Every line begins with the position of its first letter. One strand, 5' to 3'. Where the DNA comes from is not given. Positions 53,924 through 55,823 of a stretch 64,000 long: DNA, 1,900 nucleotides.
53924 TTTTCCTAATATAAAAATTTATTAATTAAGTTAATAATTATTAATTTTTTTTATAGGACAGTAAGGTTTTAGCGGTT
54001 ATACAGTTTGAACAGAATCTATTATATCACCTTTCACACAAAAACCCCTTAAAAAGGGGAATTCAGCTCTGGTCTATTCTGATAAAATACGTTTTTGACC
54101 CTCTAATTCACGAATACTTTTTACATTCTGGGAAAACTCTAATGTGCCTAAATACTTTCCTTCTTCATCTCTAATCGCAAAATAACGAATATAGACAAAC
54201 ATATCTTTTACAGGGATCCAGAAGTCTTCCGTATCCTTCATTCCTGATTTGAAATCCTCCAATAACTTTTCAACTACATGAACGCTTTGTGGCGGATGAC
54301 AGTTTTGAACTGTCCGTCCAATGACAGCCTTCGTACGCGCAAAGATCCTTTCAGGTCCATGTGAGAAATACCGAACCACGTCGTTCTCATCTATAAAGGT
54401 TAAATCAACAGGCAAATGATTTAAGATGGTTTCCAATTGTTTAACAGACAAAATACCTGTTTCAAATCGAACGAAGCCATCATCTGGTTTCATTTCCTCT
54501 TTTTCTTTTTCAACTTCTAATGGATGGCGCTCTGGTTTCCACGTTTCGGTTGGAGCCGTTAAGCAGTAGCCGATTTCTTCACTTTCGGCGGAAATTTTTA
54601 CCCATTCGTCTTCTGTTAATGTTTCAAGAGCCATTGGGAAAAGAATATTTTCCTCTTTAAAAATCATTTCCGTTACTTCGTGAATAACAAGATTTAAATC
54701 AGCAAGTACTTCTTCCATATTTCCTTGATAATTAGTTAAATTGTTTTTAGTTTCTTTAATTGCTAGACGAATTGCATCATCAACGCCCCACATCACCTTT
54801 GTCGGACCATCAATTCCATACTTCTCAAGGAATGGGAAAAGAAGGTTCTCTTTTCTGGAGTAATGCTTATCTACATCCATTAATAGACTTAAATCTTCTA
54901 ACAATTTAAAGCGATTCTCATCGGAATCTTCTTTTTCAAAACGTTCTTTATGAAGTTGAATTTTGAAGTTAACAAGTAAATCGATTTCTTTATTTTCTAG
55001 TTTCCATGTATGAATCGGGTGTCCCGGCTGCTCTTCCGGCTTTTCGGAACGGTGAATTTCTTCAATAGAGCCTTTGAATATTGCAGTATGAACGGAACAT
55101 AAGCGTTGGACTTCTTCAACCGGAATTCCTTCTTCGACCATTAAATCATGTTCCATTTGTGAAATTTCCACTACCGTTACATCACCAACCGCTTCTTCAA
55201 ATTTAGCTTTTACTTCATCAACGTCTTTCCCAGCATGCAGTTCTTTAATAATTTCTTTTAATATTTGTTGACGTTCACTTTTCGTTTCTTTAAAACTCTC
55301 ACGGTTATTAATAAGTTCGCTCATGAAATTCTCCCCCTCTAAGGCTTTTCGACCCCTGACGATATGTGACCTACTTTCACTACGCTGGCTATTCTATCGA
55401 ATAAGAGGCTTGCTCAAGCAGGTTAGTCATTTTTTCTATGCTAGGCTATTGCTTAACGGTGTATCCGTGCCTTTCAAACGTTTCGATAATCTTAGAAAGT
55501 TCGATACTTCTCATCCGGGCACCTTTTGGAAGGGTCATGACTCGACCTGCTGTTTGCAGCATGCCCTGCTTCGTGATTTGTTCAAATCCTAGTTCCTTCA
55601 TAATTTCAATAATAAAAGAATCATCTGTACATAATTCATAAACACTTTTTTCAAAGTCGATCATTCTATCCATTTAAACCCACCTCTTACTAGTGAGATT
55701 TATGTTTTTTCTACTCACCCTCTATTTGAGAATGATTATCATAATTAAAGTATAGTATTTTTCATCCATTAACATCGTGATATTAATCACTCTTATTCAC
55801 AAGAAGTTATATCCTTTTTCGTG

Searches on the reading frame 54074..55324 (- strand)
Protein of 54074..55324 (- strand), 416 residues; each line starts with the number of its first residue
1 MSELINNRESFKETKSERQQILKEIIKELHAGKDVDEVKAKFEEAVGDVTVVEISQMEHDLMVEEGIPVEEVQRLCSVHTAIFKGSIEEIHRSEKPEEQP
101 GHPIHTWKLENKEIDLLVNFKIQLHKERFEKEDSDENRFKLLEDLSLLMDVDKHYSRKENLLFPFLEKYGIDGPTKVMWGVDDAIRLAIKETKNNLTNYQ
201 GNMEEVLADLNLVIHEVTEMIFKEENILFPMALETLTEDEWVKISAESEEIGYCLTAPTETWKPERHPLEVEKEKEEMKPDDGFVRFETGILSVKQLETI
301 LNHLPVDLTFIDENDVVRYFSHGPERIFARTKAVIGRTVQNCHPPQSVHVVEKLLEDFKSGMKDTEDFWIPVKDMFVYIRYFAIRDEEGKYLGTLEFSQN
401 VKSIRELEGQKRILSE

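Call 3: search_protein_families(library=pfam, proteins=[window:54074-55324:-])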
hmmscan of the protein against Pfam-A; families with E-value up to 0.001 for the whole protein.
window:54074-55324:- (416 aa): 3 families
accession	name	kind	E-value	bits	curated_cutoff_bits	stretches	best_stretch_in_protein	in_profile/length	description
PF13596.12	PAS_10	-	9.7e-29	100.6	22.1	1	297-401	1-105/106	PAS domain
PF04282.18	DUF438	-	1.8e-26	92.2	25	1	22-89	1-67/67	Family of unknown function (DUF438)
PF01814.28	Hemerythrin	-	8.1e-17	62.3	25.3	1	102-232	1-127/127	Hemerythrin HHE cation binding domain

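Call 4: search_protein_families(library=ncbifam, proteins=[window:54074-55324:-])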
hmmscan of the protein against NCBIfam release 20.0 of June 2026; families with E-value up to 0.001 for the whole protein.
window:54074-55324:- (416 aa): 2 families
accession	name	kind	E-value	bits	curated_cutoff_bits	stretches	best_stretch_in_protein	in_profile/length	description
TIGR00229.1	sensory_box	domain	9.2e-05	22.6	22.9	0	295-408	5-123/126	PAS domain S-box protein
NF008221.0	PRK10992.1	equivalog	0.00066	19.2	254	0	144-234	118-218/220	iron-sulfur cluster repair protein YtfE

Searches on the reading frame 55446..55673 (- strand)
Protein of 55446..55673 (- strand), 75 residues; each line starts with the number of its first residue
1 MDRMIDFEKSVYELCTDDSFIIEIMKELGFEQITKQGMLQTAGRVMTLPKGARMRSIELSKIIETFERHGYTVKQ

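Call 3: search_protein_families(library=pfam, proteins=[window:55446-55673:-])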
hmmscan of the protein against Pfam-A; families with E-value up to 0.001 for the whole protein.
window:55446-55673:- (75 aa): 1 family
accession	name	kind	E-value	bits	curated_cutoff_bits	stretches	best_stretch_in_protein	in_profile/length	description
PF08984.16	DUF1858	-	2.4e-16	60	32.2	1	5-63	1-59/59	Domain of unknown function (DUF1858)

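Call 4: search_protein_families(library=ncbifam, proteins=[window:55446-55673:-])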
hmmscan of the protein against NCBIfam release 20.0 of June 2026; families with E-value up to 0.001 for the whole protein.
window:55446-55673:- (75 aa): 0 families
